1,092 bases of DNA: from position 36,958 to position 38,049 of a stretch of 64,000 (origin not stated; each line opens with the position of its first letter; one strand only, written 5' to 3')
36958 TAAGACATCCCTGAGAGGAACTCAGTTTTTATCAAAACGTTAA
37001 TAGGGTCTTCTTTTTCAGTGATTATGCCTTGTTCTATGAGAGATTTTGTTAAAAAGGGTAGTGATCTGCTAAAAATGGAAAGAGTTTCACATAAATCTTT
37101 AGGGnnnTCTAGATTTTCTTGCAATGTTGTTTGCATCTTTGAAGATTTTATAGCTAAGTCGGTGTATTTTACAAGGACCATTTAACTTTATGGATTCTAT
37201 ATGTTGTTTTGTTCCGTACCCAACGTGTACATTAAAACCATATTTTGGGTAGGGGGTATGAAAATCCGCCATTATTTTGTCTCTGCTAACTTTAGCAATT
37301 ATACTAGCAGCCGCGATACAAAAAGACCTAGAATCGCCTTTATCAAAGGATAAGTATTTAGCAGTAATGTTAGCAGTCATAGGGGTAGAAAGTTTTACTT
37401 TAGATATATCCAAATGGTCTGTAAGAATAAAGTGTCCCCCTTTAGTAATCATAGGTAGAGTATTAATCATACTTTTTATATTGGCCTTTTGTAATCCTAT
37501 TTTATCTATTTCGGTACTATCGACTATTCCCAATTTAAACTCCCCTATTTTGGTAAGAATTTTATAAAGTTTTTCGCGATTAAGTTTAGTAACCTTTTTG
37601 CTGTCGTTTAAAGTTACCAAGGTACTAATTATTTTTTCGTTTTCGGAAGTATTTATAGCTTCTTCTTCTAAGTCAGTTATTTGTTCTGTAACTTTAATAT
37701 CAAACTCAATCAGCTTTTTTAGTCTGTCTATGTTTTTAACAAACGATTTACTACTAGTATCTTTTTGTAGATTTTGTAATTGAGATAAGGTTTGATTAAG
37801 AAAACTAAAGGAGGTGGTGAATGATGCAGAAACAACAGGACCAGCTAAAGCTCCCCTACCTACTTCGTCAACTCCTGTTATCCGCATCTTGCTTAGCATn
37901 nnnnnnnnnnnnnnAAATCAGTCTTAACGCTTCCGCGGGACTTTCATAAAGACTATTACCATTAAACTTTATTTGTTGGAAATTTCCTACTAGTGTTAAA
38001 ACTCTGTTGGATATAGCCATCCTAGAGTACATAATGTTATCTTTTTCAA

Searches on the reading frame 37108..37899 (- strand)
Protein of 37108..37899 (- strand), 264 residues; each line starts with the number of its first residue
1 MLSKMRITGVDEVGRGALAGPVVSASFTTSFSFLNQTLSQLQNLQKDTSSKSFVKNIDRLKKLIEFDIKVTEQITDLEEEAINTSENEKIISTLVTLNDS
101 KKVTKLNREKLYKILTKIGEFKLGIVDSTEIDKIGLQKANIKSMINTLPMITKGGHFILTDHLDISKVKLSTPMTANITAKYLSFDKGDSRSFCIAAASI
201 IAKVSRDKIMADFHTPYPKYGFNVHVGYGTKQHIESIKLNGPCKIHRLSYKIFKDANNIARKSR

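Call 66: search_protein_families(library=pfam, proteins=[window:37108-37899:-], max_evalue=0.001)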
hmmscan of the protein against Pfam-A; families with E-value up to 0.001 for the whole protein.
window:37108-37899:- (264 aa): 1 family
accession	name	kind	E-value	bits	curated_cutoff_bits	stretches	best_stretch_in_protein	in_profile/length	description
PF01351.25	RNase_HII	-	3.8e-32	112.2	25.8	2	91-251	29-197/199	Ribonuclease HII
